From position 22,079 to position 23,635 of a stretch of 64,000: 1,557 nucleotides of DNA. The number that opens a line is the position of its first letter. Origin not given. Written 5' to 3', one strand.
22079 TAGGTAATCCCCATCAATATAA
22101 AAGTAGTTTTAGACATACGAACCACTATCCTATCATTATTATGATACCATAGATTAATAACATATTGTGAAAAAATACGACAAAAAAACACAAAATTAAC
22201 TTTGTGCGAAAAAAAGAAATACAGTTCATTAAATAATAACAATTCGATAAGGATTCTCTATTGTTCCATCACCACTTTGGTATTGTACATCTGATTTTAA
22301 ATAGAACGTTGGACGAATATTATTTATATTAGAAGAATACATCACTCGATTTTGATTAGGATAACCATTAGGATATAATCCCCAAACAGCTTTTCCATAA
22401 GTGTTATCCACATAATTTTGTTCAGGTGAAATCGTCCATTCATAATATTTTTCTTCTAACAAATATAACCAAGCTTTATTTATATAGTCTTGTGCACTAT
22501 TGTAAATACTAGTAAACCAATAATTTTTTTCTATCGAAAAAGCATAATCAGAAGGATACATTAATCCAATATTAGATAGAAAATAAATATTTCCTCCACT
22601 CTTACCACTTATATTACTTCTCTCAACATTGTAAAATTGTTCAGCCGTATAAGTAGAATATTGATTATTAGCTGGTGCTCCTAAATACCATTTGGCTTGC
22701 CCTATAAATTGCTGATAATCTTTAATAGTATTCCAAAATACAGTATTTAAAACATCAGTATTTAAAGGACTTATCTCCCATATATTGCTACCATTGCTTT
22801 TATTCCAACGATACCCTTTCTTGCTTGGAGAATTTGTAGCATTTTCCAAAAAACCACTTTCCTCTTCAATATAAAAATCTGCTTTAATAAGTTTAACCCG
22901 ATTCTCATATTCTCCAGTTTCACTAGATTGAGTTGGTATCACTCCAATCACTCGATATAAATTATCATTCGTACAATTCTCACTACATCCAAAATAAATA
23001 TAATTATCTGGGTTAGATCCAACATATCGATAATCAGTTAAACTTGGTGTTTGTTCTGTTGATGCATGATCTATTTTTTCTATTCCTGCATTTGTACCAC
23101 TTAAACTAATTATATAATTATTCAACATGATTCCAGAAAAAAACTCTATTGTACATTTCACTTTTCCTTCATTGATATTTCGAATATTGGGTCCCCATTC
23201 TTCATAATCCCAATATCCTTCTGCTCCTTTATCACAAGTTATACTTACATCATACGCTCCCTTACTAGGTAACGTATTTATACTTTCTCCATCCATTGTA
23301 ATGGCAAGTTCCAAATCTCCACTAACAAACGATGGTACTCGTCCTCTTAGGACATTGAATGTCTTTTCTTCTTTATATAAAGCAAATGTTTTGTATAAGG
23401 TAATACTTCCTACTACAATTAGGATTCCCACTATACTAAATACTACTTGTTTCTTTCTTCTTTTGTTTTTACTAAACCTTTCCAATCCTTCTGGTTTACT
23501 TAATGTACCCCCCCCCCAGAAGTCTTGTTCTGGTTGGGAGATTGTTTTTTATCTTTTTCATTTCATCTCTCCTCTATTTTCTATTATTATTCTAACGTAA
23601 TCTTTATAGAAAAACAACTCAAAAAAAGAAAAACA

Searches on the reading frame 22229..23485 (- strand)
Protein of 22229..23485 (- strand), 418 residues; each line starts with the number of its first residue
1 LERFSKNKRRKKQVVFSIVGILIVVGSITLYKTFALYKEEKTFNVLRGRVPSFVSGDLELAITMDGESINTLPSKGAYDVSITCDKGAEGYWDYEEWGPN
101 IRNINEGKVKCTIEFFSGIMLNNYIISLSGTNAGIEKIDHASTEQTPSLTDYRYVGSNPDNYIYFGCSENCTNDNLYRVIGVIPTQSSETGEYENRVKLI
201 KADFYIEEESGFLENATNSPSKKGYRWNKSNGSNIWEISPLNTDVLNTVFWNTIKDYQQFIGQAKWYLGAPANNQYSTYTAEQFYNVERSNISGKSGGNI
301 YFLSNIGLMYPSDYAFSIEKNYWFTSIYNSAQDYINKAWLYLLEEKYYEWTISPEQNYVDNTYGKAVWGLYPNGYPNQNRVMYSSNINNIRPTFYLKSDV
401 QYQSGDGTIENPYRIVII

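Call 6: search_protein_families(library=pfam, proteins=[window:22229-23485:-], max_evalue=1)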
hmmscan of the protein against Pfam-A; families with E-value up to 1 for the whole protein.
window:22229-23485:- (418 aa): 0 families

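Call 12: search_protein_families(library=ncbifam, proteins=[window:22229-23485:-], max_evalue=1)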
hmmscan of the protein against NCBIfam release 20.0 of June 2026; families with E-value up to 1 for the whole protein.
window:22229-23485:- (418 aa): 0 families
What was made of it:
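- Tried and rejected: Pfam and NCBIfam on A and B gave nothing usable (calls 6, 12).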

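Call 14: find_homologous_proteins(query=window:22229-23485:-)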
Query window:22229-23485:- (418 aa): 433 proteins with E <= 0.001 among 3371 candidates; the best 120 are listed.
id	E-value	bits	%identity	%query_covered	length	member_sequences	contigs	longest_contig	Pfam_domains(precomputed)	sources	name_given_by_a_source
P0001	1.7e-270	915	100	96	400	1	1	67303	-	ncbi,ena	-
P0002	5.3e-197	673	55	73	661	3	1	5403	-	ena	-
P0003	1.7e-182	625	55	73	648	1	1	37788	-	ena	-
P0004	1.1e-147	511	58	99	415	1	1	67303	-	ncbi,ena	-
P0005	4.3e-131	456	52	99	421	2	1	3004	-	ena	-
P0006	3.5e-129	450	52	100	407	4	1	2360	-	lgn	-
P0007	2.2e-123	431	50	96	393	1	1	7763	-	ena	-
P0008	1.7e-122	428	55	89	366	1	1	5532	-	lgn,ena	-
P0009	1.1e-110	389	46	97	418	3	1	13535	-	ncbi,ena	-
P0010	7.0e-109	383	52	86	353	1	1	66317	-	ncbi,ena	-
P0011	7.9e-108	379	45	96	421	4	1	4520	-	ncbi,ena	-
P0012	3.6e-107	377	46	100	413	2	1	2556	-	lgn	-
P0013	4.1e-107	377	46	97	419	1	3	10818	-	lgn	-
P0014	2.0e-104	368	45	96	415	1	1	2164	-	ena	-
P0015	1.1e-102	362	48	94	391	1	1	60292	-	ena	-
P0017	9.6e-101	356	49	87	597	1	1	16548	-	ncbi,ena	-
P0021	5.8e-98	347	44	100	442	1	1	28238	-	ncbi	-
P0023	4.6e-96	341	45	90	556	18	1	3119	-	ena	-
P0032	6.5e-90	320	42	97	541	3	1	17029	-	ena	-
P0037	2.4e-87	312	44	90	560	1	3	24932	-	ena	-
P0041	5.3e-85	304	43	90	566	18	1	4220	-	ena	-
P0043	2.3e-84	302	37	85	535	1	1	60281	-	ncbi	-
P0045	7.2e-84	300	45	86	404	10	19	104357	-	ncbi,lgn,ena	-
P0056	2.6e-80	289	45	87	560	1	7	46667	-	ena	-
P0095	1.4e-60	224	59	42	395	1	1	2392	-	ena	-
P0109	1.1e-45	175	51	44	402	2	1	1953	-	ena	-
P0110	6.8e-45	172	38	87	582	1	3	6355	-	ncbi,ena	-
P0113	8.4e-41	159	50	43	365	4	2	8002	-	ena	-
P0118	2.2e-37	147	30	79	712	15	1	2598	-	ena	-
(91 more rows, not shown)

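Call 15: list_cluster_members(proteins=[P0001, P0004, P0009, P0010, P0021, P0045, P0017, P0043])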
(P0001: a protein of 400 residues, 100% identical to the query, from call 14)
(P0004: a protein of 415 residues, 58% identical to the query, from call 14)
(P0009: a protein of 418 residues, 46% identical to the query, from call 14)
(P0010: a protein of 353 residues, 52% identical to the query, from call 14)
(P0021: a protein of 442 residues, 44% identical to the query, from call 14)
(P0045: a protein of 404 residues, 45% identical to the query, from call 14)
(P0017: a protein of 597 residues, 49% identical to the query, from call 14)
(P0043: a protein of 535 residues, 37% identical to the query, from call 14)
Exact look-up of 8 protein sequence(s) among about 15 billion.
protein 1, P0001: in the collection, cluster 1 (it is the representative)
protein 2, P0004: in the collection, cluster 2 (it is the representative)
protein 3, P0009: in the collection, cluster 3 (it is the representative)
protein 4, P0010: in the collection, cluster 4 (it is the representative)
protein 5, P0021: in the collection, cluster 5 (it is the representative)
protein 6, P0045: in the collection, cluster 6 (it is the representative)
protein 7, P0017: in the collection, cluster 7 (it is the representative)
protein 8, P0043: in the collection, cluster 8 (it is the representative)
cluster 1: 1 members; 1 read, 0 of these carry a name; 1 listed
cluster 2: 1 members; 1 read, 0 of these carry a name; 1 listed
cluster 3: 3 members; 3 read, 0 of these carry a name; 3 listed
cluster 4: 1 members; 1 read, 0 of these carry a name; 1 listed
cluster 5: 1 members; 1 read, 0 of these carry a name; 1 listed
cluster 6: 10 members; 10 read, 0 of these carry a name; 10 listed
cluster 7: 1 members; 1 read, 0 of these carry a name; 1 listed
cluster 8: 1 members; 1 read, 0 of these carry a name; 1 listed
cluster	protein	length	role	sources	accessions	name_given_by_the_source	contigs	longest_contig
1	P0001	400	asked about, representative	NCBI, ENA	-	-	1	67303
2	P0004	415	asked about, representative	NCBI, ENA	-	-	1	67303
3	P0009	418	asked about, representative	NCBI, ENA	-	-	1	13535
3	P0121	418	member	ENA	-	-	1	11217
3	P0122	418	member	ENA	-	-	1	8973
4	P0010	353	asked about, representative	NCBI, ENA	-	-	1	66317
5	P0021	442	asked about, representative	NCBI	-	-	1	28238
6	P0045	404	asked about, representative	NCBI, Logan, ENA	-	-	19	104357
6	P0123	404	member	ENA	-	-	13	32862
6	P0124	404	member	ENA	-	-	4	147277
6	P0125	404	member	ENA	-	-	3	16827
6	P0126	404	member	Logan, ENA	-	-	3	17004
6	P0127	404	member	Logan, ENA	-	-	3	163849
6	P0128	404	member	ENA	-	-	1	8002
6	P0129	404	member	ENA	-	-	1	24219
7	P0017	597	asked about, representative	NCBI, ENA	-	-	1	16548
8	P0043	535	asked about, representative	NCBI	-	-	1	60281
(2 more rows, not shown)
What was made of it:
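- The sequence comes from a metagenome-assembled contig (67,303 nt, NCBI/ENA; calls 14, 15).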

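Call 16: find_related_loci(query=window:22229-23485:-, collection=genome_contigs, flank=6000)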
Query window:22229-23485:- (418 aa) in genome_contigs; peptide patterns used: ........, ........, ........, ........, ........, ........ (x = any residue, [..] = any of these).
130 stretches matched a pattern; 8 encode a relative of the query (tblastn E <= 1e-3); 8 distinct loci.
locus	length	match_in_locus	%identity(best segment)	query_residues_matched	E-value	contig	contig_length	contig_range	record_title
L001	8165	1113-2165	32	46-415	2e-34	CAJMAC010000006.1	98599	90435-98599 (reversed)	MAG TPA_asm: uncultured Clostridiales bacterium isolate ERR321465-bin.27 genome assembly, contig: NODE_61_length_98599_c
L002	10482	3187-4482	26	6-417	7e-31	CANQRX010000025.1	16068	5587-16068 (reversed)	MAG: uncultured Bacilli bacterium isolate Lapin-022__bin59 genome assembly, contig: Lapin-022__NODE_3557_length_16068_co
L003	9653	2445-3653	27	1-417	3e-27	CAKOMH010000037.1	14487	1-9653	MAG: uncultured Bacilli bacterium isolate REFINED_METABAT215_TOP10_CONTIGS_1500_ASSEMBLY_K77_MERGED__Hadza_MoBio_hadza-I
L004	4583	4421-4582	59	1-54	1e-16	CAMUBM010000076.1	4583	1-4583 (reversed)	MAG TPA_asm: uncultured Tenericutes bacterium isolate SRR14038239_bin.83_metawrap_v1.3_MAG genome assembly, contig: NODE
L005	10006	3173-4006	26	153-417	5e-13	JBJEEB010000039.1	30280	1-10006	MAG: Bacilli bacterium isolate LOHA07_bin.021 NODE_347_length_30280_cov_11.956956, whole genome shotgun sequence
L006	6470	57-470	38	31-172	2e-22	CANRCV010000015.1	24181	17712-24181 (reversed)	MAG: uncultured Bacilli bacterium isolate Lapin-026__bin87 genome assembly, contig: Lapin-026__NODE_2297_length_24181_co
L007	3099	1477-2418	28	153-417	1e-9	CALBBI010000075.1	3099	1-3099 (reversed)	MAG TPA_asm: uncultured Firmicutes bacterium isolate SRR1761718_bin.24_CONCOCT_v1.1_MAG genome assembly, contig: ERZ1756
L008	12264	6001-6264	34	31-110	1e-6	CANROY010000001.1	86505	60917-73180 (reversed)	MAG: uncultured Bacilli bacterium isolate Lapin-018__bin67 genome assembly, contig: Lapin-018__NODE_195_length_86505_cov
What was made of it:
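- Tried and rejected: No second assembly of this genome or of a sister strain was found, and the genome_contigs scan returned only distant relatives (call 16).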

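Call 17: find_encoding_contigs(protein=P0004, flank=3000, max_places=3)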
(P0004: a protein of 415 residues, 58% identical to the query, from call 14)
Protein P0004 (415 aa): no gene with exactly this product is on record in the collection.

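Call 20: find_encoding_contigs(protein=P0005, flank=5000, max_places=3)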
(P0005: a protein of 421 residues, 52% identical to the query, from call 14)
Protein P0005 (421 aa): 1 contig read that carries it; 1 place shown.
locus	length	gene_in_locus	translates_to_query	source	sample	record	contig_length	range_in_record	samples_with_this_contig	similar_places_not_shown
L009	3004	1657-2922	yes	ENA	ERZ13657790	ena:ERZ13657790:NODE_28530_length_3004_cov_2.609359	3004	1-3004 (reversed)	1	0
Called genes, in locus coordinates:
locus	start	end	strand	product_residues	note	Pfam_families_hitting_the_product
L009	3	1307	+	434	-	?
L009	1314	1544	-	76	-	PF12844:HTH_19, PF13560:HTH_31 (weak), PF01381:HTH_3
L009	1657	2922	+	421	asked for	-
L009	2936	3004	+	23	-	?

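Call 21: find_encoding_contigs(protein=P0006, flank=5000, max_places=3)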
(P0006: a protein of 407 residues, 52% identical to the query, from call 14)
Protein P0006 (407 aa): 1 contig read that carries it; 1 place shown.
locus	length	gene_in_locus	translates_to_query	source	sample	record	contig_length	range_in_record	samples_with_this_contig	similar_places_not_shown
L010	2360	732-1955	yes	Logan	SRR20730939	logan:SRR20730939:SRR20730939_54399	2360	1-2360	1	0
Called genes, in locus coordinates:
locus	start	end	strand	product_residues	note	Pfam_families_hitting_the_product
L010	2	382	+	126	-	?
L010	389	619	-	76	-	PF12844:HTH_19, PF13560:HTH_31 (weak), PF01381:HTH_3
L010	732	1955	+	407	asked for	-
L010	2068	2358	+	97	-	?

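Call 22: find_encoding_contigs(protein=P0021, flank=8000, max_places=3)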
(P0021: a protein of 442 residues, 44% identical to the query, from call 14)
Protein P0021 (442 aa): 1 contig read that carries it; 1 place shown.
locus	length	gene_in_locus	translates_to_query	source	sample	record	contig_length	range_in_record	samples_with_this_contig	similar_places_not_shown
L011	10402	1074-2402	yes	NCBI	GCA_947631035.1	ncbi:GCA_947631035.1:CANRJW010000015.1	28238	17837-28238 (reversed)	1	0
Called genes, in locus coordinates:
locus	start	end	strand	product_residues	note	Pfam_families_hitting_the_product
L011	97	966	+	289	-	-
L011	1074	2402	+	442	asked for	-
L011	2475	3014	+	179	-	PF02915:Rubrerythrin, PF21349:RUBY_RBDX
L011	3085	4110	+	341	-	-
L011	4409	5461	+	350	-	PF02912:Phe_tRNA-synt_N, PF01409:tRNA-synt_2d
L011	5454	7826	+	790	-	PF01588:tRNA_bind, PF03483:B3_4, PF03484:B5, PF17759:tRNA_synthFbeta, PF03147:FDX-ACB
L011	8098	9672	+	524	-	-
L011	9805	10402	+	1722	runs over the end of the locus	PF00041:fn3 (weak), PF13402:Peptidase_M60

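Call 27: search_protein_families(library=pfam, proteins=[P0017, P0095, P0109, P0113, P0043, P0118, P0002, P0023, P0032, P0110], max_evalue=0.1)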
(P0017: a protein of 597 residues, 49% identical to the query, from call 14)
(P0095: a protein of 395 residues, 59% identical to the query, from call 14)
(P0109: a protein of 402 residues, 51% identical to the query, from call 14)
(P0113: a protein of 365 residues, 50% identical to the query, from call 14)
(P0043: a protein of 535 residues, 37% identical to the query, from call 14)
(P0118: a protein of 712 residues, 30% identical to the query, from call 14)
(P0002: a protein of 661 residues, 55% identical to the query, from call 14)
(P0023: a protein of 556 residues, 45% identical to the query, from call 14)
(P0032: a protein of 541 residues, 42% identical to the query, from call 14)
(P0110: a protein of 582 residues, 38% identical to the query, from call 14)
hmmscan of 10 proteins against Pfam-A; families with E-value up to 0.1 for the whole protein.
P0017 (597 aa): 1 family
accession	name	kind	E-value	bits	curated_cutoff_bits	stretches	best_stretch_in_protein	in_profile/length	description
PF09716.15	ETRAMP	-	0.057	13.9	29.1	0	22-51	42-72/81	Malarial early transcribed membrane protein (ETRAMP)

P0095 (395 aa): 0 families

P0109 (402 aa): 1 family
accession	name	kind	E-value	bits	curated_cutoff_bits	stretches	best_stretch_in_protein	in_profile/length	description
PF12389.13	Peptidase_M73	-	0.0024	18.2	22.5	1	7-207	5-188/196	Camelysin metallo-endopeptidase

P0113 (365 aa): 2 families
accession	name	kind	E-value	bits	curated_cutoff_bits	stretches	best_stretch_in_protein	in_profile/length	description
PF16150.10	DUF4858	-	0.0033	17.8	22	1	123-194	15-85/188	Domain of unknown function (DUF4858)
PF09402.16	MSC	-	0.059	13.2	29.7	0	5-50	220-265/337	Man1-Src1p-C-terminal domain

P0043 (535 aa): 0 families

P0118 (712 aa): 0 families

P0002 (661 aa): 1 family
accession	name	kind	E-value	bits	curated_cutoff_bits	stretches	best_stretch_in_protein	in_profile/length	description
PF13415.12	Kelch_3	-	0.062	14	22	0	564-604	5-36/48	Galactose oxidase, central domain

P0023 (556 aa): 2 families
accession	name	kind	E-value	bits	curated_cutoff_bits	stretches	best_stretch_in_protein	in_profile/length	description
PF25269.1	DUF7867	-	0.0096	15.8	27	1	198-279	121-205/283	Domain of unknown function (DUF7867)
PF17996.7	CE2_N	-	0.096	13.2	27.9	0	181-225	25-71/108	Carbohydrate esterase 2 N-terminal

P0032 (541 aa): 2 families
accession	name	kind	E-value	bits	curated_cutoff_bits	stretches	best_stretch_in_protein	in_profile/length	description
PF25269.1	DUF7867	-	0.0073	16.2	27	1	178-258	122-205/283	Domain of unknown function (DUF7867)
PF17996.7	CE2_N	-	0.07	13.6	27.9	0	160-204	25-71/108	Carbohydrate esterase 2 N-terminal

P0110 (582 aa): 0 families
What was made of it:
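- On SipW/TasA-type (camelysin) secreted proteins: Only one relative, P0109, hits Peptidase_M73, and below cutoff (E 0.0024, call 27).
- Tried and rejected: Only one relative has a sub-threshold camelysin hit (call 27).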

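Call 31: predict_structure(alignment_id=A2)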
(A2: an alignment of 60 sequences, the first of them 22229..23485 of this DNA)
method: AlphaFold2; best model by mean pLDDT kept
length: 418 residues; sequences in the alignment: 60
mean_pLDDT: 90.1   pTM: 0.78
mean pLDDT of the five models: 90.1, 89.8, 89.2, 88.6, 88.4
residues with pLDDT >= 90: 305; 70-90: 81; 50-70: 8; < 50: 24
segments of 3 or more residues with pLDDT < 50: 1-4, 36-55
pLDDT, mean of each block of 10 residues (from residue 1): 58 83 84 52 40 63 89 80 90 84 84 88 95 96 98 98 93 96 98 98 98 95 93 95 98 96 98 97 98 98 98 98 98 98 96 96 95 97 94 98 94 92
secondary structure, 60 per line:
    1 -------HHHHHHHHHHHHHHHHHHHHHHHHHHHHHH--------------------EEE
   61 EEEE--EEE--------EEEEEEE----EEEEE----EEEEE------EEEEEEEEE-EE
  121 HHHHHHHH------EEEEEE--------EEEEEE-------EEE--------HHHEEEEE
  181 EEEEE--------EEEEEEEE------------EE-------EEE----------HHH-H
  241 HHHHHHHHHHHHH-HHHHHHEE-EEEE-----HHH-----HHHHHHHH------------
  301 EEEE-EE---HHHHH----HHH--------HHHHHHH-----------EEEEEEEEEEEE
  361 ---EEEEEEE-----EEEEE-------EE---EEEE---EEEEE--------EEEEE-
elements in order: H8-37 E58-64 E67-69 E78-84 E89-93 E98-102 E109-117 H121-128 E135-140 E149-154 E162-164 E176-185 E194-201 E223-225 H240-253 H255-260 E264-267 H281-288 E301-304 H311-315 H331-337 E349-360 E364-370 E376-380 E393-396 E400-404 E413-417
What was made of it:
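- AlphaFold pLDDT is 90.1 (call 31).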

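Call 36: fold_search(model_id=the predicted structure, library=pdb)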
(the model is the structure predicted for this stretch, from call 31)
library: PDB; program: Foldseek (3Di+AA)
matches with E <= 10: 100; with E <= 0.001: 1
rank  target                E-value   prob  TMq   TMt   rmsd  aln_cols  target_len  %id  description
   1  9qa6                  4.6e-05  1.00  0.30  0.17   9.8       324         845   14  Cryo-EM structure of Thomasclavelia ramosa IgA peptidase (IgAse) active site mutant (S32-N876) (released 2025-06-25)
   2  9fhl_A                2.9e-01  0.03  0.07  0.13  15.4       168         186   14  High-resolution cryo-EM structure of Saccharolobus solfataricus 30S ribosomal subunit bound to mRNA and initiator tRNA (released 2025-01-15)
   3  8d40_B                7.7e-01  0.02  0.08  0.08  17.6       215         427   10  Crystal structure of human CELSR1 EC1-4 (released 2023-08-30)
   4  9qf4_Ac               1.2e+00  0.02  0.07  0.13  15.8       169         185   13  Structure of P. furiosus 70S ribosome grown at 95 degC (released 2025-11-05)
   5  7d8n_A                2.1e+00  0.01  0.08  0.06  18.2       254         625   10  Structure of the inactive form of wild-type peptidylarginine deiminase type III (PAD3) crystallized under the conditio (released 2021-06-02)
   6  4pbv_E                2.3e+00  0.01  0.08  0.14  15.7       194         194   10  Crystal structure of chicken receptor protein tyrosine phosphatase sigma in complex with TrkC (released 2014-11-12)
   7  6bb8                  2.4e+00  0.02  0.07  0.04  10.0        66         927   17  Crystal Structure of Frequency-Interacting RNA helicase (FRH) (released 2018-08-29)
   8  9huh_B                2.4e+00  0.01  0.06  0.05  21.1       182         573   10  CryoEM structure of human peptidylarginine deiminase type 4 (PAD4) in 10 mM calcium (released 2025-10-22)
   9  4m00_A                2.5e+00  0.01  0.08  0.07  16.1       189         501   10  Crystal structure of the ligand binding region of staphylococcal adhesion SraP (released 2014-06-18)
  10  2p6y                  2.8e+00  0.02  0.06  0.16  12.8        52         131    8  X-ray structure of the protein Q9KM02_VIBCH from Vibrio cholerae at the resolution 1.63 A. Northeast Structural Genomics (released 2007-06-05)
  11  7zlx_E                3.2e+00  0.02  0.06  0.14  16.2       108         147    7  Crystal Structure of the TSG101-UEV domain:space group P21 (released 2022-06-22)
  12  4yc1_B                3.2e+00  0.02  0.06  0.14  16.1       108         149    7  Structure of the human TSG101-UEV domain in the P321 space group (released 2016-03-09)
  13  3par                  3.4e+00  0.02  0.07  0.16   5.5        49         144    8  Surfactant Protein-A neck and carbohydrate recognition domain (NCRD) in the absence of ligand (released 2010-11-03)
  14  3vlb_A                3.6e+00  0.01  0.04  0.04  16.0       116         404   11  Crystal structure of xeg-edgp (released 2012-04-18)
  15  4uee_B                4.0e+00  0.06  0.08  0.10   6.8        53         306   11  Crystal structure of the human CARBOXYPEPTIDASE A1 in complex with the PHOSPHINIC INHIBITOR Acetyl-Leu-Ala-Y(PO2CH2)-h (released 2016-01-20)
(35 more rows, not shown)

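Call 40: search_solved_structures(query=A2, max_evalue=1, show_alignments=2)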
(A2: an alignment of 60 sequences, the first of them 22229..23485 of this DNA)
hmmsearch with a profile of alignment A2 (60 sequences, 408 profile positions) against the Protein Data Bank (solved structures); distinct sequences matched with E-value up to 1: 0.
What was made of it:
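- Closest known: DUF6273. Different: The profile search against PDB sequences finds nothing (call 40).
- Tried and rejected: The profile search against PDB sequences gave no hit (call 40).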

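Call 42: fold_search(model_id=the predicted structure, library=viral)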
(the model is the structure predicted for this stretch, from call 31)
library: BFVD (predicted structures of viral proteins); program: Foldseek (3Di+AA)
matches with E <= 10: 187; with E <= 0.001: 6
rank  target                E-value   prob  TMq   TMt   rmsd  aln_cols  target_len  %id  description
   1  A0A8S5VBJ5            1.8e-05  1.00  0.32  0.48  17.2       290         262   11  ATP-binding sugar transporter [Myoviridae sp. ctbEa13]
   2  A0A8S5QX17            4.0e-05  1.00  0.30  0.21  14.3       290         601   13  Concanavalin A-like lectin/glucanase superfamily protein [Siphoviridae sp. ctcuE16]
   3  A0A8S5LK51            1.3e-04  1.00  0.32  0.35  11.2       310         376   16  DUF6273 domain-containing protein [Siphoviridae sp. ctnhN1]
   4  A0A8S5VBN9            1.7e-04  1.00  0.31  0.39   7.5       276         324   11  DUF6273 domain-containing protein [Myoviridae sp. ctbEa13]
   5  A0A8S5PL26            2.3e-04  1.00  0.28  0.24  15.9       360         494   13  DUF6273 domain-containing protein [Siphoviridae sp. ctOSJ35]
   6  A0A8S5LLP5            9.7e-04  1.00  0.31  0.19   7.6       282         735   15  Interferon alpha/beta receptor 1, Interferon I interferon signaling complex [Siphoviridae sp. ctvok7]
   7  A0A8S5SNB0            1.0e-03  1.00  0.25  0.60   5.1       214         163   14  DUF6273 domain-containing protein [Siphoviridae sp. ctCb814]
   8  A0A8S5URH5            2.0e-03  1.00  0.26  0.33  10.2       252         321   10  Uncharacterized protein [Myoviridae sp. ctsIb3]
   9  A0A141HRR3            3.4e-03  0.93  0.28  0.10  13.0       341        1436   12  (no name in the UniProt tables at hand)
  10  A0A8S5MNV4            4.5e-03  1.00  0.31  0.58   6.9       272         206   13  DUF6273 domain-containing protein [Myoviridae sp. ctI7W9]
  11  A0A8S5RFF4            5.0e-03  0.92  0.28  0.22  12.0       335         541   10  Uncharacterized protein [virus sp. ctQmo6]
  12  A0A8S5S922            1.0e-02  0.75  0.29  0.19  12.9       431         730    8  Tail-collar fiber protein [Caudovirales sp. ctTVN2]
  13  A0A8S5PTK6            2.2e-02  0.99  0.30  0.28   5.2       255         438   11  Uncharacterized protein [Myoviridae sp. ctzS633]
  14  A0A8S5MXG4            3.7e-02  0.33  0.27  0.19  22.4       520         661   11  DUF6273 domain-containing protein [Siphoviridae sp. ct91l7]
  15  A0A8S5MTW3            8.2e-02  0.10  0.09  0.08  18.1       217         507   10  Receptor recognition protein, Long tail, Helical sandwich, Tail fiber [Siphoviridae sp. ct0Xn2]
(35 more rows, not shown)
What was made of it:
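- Closest known: DUF6273. Same: Same fold by Foldseek (calls 36, 42).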

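Call 46: find_encoding_contigs(protein=P0010, flank=10000, max_places=2)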
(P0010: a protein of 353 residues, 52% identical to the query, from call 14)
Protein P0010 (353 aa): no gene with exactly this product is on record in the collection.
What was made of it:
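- Tried and rejected: Exact look-ups of P0004 and P0010 contigs failed (calls 17, 46).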

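Call 47: find_encoding_contigs(protein=P0015, flank=10000, max_places=2)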
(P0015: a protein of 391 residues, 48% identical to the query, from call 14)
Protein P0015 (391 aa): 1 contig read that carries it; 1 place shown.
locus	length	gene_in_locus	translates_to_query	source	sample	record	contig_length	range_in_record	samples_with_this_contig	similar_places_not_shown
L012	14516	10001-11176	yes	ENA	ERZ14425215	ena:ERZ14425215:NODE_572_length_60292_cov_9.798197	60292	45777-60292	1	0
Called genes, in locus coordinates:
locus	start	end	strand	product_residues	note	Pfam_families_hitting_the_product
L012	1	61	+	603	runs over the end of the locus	PF02195:ParB_N, PF17762:HTH_ParB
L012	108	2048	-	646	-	PF00912:Transgly, PF00905:Transpeptidase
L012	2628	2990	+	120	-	-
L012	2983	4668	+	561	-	PF03485:Arg_tRNA_synt_N, PF00750:tRNA-synt_1d, PF05746:DALR_1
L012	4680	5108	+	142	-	-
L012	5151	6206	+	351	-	PF03462:PCRF, PF00472:RF-1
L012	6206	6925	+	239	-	PF01209:Ubie_methyltran (weak), PF05175:MTS, PF06325:PrmA, PF01170:UPF0020 (weak), PF13847:Methyltransf_31, PF08242:Methyltransf_12 (faint), PF13649:Methyltransf_25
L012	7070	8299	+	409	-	PF00535:Glycos_transf_2, PF13641:Glyco_tranf_2_3, PF13632:Glyco_trans_2_3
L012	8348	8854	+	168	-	PF09551:Spore_II_R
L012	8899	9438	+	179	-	PF02659:Mntp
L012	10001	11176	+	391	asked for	-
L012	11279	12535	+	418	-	PF00275:EPSP_synthase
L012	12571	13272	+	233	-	-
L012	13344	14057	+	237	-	-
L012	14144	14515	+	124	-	?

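Call 52: search_protein_families(library=ncbifam, proteins=[P0109, P0095, P0113, P0017, P0002, P0043], max_evalue=10)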
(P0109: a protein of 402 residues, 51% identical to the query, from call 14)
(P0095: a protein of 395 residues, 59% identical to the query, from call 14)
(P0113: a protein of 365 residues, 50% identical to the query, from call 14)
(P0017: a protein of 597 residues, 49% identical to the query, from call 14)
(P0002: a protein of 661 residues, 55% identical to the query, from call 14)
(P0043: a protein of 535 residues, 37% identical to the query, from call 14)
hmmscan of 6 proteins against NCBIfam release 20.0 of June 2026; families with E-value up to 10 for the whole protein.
P0109 (402 aa): 3 families
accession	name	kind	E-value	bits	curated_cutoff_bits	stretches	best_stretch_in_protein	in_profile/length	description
NF009420.1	PRK12785.1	equivalog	0.062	13.1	197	1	4-55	16-66/161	flagellar basal body-associated protein FliL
NF004285.1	PRK05696.1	equivalog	0.11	12.3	179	1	3-46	14-57/171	flagellar basal body-associated protein FliL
NF045822.1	PgAcgDacpgdA2_Bac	equivalog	0.22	10.8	400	1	97-154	103-158/274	peptidoglycan-N-acetylglucosamine deacetylase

P0095 (395 aa): 1 family
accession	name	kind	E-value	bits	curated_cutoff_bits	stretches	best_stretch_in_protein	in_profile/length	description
NF038058.1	adhes_P110_Nter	subfamily_domain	1.2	8.9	80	1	8-39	5-35/201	P110/LppT family adhesin N-terminal domain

P0113 (365 aa): 0 families

P0017 (597 aa): 0 families

P0002 (661 aa): 1 family
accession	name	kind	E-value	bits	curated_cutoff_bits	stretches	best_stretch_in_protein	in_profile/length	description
TIGR04204.1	MAST_ArtA_sort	domain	0.34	10.6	150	1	574-604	59-89/183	MAST domain-containing protein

P0043 (535 aa): 1 family
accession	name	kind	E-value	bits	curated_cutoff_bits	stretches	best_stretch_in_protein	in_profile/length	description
NF042414.1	CLC_0170_fam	subfamily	0.0092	15.9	30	1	4-33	22-51/56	CLC_0170 family protein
